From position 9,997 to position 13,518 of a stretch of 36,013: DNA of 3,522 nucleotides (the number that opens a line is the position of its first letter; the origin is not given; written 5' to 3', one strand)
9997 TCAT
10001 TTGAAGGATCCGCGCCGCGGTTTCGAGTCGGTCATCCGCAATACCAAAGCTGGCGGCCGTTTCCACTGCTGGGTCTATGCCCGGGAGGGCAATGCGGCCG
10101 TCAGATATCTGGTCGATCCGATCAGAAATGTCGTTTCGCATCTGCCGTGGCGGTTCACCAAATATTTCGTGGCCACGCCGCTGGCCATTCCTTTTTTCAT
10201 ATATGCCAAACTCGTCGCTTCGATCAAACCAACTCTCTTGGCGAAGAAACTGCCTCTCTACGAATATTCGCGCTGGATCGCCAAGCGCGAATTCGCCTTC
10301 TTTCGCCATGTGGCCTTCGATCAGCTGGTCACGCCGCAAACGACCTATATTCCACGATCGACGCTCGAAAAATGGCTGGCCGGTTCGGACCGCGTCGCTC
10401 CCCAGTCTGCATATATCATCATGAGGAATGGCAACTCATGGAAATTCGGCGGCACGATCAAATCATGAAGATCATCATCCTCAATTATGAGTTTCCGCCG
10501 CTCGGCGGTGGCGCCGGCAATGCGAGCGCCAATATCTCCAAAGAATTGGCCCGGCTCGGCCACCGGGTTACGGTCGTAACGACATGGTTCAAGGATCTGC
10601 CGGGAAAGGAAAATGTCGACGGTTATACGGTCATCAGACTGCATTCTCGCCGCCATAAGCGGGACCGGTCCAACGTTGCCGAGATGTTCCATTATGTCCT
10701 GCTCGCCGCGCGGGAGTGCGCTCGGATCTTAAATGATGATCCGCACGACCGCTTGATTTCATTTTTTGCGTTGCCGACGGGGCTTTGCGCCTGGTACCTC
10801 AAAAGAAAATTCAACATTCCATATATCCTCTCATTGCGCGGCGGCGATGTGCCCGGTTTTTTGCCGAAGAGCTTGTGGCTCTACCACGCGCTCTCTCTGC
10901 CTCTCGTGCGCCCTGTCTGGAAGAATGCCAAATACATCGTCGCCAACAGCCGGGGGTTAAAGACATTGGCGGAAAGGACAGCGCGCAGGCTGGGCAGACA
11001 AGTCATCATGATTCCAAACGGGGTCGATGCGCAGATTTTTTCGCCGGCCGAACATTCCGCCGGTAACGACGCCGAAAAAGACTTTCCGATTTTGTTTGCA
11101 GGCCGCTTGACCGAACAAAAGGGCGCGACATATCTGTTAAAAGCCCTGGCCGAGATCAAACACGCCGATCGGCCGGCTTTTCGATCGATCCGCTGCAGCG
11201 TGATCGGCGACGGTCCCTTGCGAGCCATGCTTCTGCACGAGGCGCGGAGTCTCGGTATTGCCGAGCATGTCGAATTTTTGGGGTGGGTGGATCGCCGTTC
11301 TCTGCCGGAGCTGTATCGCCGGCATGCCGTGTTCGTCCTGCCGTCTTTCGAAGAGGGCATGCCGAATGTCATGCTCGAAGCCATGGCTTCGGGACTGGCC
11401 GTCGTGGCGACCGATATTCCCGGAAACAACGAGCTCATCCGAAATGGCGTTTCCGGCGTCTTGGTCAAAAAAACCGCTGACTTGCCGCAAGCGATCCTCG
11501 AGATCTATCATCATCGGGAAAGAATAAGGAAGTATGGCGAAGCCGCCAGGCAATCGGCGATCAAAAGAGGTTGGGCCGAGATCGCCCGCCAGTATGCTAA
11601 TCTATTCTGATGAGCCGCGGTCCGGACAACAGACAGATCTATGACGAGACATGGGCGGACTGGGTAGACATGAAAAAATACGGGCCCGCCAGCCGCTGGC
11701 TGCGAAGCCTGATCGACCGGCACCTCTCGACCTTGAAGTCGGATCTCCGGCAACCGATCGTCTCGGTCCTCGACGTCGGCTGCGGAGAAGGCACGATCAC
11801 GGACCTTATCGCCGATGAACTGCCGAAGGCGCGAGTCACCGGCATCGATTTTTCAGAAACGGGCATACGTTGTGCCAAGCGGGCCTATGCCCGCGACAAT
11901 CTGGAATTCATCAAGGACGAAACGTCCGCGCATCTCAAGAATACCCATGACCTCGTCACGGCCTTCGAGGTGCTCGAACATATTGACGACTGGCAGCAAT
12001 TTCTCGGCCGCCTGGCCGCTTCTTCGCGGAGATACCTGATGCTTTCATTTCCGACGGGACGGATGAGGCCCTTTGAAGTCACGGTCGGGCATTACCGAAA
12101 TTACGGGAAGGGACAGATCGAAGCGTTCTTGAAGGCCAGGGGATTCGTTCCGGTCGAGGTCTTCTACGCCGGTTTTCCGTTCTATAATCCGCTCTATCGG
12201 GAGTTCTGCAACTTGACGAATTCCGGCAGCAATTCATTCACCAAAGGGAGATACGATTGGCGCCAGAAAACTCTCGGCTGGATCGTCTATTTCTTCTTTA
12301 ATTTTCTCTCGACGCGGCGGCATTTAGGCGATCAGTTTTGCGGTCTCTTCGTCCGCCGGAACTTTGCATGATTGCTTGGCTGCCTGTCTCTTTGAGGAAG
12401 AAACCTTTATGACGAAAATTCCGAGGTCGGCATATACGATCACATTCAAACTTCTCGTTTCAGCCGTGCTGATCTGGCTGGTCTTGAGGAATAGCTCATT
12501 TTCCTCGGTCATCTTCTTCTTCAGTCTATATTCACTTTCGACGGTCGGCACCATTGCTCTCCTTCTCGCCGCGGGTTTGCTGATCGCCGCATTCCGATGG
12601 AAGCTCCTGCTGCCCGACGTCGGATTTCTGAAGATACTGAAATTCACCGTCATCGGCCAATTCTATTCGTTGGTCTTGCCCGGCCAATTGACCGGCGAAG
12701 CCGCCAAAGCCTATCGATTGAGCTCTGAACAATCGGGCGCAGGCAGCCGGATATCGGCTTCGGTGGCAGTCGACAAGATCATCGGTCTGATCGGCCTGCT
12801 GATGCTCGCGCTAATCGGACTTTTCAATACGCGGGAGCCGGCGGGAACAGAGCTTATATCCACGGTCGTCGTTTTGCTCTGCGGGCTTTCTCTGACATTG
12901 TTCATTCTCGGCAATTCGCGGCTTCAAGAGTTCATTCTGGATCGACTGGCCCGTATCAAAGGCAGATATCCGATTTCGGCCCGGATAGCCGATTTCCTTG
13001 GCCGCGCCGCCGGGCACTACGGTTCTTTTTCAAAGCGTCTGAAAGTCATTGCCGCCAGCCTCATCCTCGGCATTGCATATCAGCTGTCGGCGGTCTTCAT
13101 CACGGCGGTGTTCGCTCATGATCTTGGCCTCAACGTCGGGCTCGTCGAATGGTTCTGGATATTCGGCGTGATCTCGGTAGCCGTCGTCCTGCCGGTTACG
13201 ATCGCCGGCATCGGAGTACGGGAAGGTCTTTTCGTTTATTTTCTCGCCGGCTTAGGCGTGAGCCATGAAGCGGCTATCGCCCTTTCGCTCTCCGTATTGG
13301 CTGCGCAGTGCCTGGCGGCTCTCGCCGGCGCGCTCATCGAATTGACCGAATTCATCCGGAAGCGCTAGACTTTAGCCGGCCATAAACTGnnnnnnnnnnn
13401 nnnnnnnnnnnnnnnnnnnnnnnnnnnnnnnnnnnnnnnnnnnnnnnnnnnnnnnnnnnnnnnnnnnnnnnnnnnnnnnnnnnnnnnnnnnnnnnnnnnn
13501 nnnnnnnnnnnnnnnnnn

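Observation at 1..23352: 23-kb envelope-glycan locus: an 18-gene coupled operon plus Wzx and Wzy_C-TPR, lacking initiation, sugar-activation and chain-length genes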

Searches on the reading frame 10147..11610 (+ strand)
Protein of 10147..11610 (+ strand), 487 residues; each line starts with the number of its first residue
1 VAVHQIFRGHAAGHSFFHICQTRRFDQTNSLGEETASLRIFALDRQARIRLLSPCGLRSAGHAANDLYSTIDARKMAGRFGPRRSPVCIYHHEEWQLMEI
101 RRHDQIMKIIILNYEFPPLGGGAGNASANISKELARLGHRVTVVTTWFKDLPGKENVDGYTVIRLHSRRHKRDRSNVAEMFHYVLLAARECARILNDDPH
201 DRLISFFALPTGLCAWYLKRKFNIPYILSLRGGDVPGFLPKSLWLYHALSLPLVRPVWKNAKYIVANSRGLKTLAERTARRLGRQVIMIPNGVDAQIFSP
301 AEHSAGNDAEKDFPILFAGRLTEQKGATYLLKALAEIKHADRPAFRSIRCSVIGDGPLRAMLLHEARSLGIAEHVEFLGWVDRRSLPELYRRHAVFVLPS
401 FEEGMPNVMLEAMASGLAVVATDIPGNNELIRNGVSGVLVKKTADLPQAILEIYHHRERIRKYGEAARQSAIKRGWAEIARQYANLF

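Call 4: search_protein_families(library=pfam, proteins=[window:10147-11610:+], max_evalue=0.01)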
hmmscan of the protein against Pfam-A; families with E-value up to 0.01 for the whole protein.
window:10147-11610:+ (487 aa): 7 families
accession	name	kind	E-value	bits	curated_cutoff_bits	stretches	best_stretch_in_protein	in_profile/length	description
PF00534.26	Glycos_transf_1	-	4.7e-37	127.6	26.4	1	305-469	8-171/172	Glycosyl transferases group 1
PF13692.12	Glyco_trans_1_4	-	9.6e-37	126.8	27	1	315-455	4-141/142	Glycosyl transferases group 1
PF13439.12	Glyco_transf_4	-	5.7e-19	69.2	28.5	1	121-295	2-168/170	Glycosyltransferase Family 4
PF13579.12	Glyco_trans_4_4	-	2.1e-13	51.3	29.7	1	121-292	1-158/158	Glycosyl transferase 4-like domain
PF20706.3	GT4-conflict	-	5.1e-09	36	26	1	257-440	143-329/385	Family 4 Glycosyltransferase in conflict systems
PF13524.12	Glyco_trans_1_2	-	9.1e-08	32.6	25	1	349-473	16-131/144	Glycosyl transferase-like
PF08323.17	Glyco_transf_5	-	0.003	17.7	22.7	1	108-157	1-51/239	Starch synthase catalytic domain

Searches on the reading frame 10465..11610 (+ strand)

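Call 16: search_protein_families(library=ncbifam, proteins=[window:10465-11610:+], max_evalue=0.001)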
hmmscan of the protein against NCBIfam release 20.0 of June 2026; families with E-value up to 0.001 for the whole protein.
window:10465-11610:+ (381 aa): 37 families (the best 25 are shown)
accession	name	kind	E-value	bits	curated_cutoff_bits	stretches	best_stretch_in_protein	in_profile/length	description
TIGR03088.1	stp2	hypoth_equivalog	1e-39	136.7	409.05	1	156-381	138-370/374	TIGR03088 family PEP-CTERM/XrtA system glycosyltransferase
NF041876.1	EPS_EpsE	equivalog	5.9e-33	114.7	400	1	152-367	159-378/389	exopolysaccharide biosynthesis GT4 family glycosyltransferase EpsE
NF038229.1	Glyco4_Geo_Pelo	equivalog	3.7e-30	105.1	400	1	62-368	24-319/338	GPMC system family 4 glycosyltransferase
TIGR02149.1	glgA_Coryne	subfamily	3.8e-26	92.1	302.4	1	1-380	1-386/391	glycogen synthase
NF047684.1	TeichurnBiosyTuaC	equivalog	2.2e-25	89.4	550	1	97-352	112-356/391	teichuronic acid biosynthesis protein TuaC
TIGR03449.1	mycothiol_MshA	equivalog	2e-23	83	462.5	1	178-379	188-398/406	D-inositol-3-phosphate glycosyltransferase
TIGR03999.1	thiol_BshA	equivalog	2.7e-23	82.5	273.7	1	2-379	2-368/375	N-acetyl-alpha-D-glucosaminyl L-malate synthase BshA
TIGR04063.1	stp3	hypoth_equivalog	1.5e-21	76.8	442.05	1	12-380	11-391/397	TIGR04063 family PEP-CTERM/XrtA system glycosyltransferase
NF050056.1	ProtGlycPglH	equivalog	6.1e-20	71.6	600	1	176-363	155-332/354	GalNAc-alpha-(1->4)-GalNAc-alpha-(1->3)-diNAcBac-PP-undecaprenol alpha-1,4-N-acetyl-D-galactosaminyltransferase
TIGR04047.1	MSMEG_0565_glyc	hypoth_equivalog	1.2e-19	70.7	259.85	1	167-379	148-369/373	MSMEG_0565 family glycosyltransferase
TIGR04157.1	glyco_rSAM_CFB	subfamily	3e-19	69.3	400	1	204-335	225-349/406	TIGR04157 family glycosyltransferase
NF041010.1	glycosy_Agl16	equivalog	1.4e-17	63.6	575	1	178-380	156-347/352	glycosylation protein Agl16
NF046085.1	XrtY_assoc_Gly1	equivalog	6.5e-17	61.4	400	1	178-381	182-381/387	XrtY-associated glycosyltransferase XYAG1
NF038295.1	EPS_HpsP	equivalog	6e-15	55.1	550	1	104-378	104-381/388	hormogonium polysaccharide biosynthesis glycosyltransferase HpsP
NF050063.1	ProtGlycPglJ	equivalog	1e-13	51.2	500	1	147-376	137-358/363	N-acetylgalactosamine-N,N'-diacetylbacillosaminyl-diphospho-undecaprenol 4-alpha-N-acetylgalactosaminyltransferase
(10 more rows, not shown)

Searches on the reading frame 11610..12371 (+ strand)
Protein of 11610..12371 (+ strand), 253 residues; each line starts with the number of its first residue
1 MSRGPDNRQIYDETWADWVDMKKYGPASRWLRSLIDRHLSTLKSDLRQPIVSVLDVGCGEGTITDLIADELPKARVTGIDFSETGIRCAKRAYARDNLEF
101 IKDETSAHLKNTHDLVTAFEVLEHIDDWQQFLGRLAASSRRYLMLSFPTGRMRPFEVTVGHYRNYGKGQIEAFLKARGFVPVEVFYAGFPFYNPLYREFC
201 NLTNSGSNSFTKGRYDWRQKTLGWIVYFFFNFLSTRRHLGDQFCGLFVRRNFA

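Call 4: search_protein_families(library=pfam, proteins=[window:11610-12371:+], max_evalue=0.01)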
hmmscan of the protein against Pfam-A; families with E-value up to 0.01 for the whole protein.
window:11610-12371:+ (253 aa): 11 families
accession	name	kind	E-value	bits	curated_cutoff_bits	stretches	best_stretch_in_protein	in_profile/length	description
PF08242.18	Methyltransf_12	-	2.2e-15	57.6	30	1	54-136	1-89/98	Methyltransferase domain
PF13649.12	Methyltransf_25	-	2.9e-14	54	27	1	53-136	1-90/97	Methyltransferase domain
PF13489.12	Methyltransf_23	-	4.9e-14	52.8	27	1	46-178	20-158/164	Methyltransferase domain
PF08241.18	Methyltransf_11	-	2.8e-13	50.7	21.2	1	54-135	1-83/95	Methyltransferase domain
PF13847.12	Methyltransf_31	-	3.2e-13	50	27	1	52-135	6-97/145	Methyltransferase domain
PF05175.20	MTS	-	2.1e-07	31.2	23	1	43-114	24-100/170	Methyltransferase small domain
PF07021.18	MetW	-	0.00064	19.8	21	1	51-141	15-104/193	Methionine biosynthesis protein MetW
PF06325.19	PrmA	-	0.0015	18.5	22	1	47-100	159-211/296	Ribosomal protein L11 methyltransferase (PrmA)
PF02353.26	CMAS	-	0.0017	18.2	27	1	49-133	62-150/273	Mycolic acid cyclopropane synthetase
PF02390.23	Methyltransf_4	-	0.0028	17.6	24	1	52-101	4-56/173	Putative methyltransferase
PF01728.25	FtsJ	-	0.0029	18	24.1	1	51-117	23-96/181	FtsJ-like methyltransferase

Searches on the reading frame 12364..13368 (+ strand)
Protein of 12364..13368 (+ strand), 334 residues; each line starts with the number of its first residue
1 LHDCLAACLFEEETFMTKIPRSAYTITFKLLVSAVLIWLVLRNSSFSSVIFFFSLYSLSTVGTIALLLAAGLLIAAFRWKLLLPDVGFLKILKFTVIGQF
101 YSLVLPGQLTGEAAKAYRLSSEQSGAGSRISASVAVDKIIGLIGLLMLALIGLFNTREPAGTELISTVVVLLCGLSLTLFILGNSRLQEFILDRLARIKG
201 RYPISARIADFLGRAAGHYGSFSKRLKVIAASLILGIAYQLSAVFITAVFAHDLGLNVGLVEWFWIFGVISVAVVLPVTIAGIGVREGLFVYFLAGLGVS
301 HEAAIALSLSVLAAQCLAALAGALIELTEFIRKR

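Call 4: search_protein_families(library=pfam, proteins=[window:12364-13368:+], max_evalue=0.01)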
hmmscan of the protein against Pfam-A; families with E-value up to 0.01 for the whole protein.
window:12364-13368:+ (334 aa): 1 family
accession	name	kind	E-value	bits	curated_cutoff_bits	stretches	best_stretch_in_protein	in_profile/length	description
PF03706.18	LPG_synthase_TM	-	6.7e-33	114.9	33.4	1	27-316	2-295/302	Lysylphosphatidylglycerol synthase TM region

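Call 16: search_protein_families(library=ncbifam, proteins=[window:12409-13368:+], max_evalue=0.001)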
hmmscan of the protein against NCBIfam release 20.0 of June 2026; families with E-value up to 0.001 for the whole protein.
window:12409-13368:+ (319 aa): 1 family
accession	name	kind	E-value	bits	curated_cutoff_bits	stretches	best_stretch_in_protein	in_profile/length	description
TIGR00374.1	TIGR00374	subfamily_domain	4.8e-14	52.5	43.2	1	49-300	34-299/323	flippase-like domain-containing protein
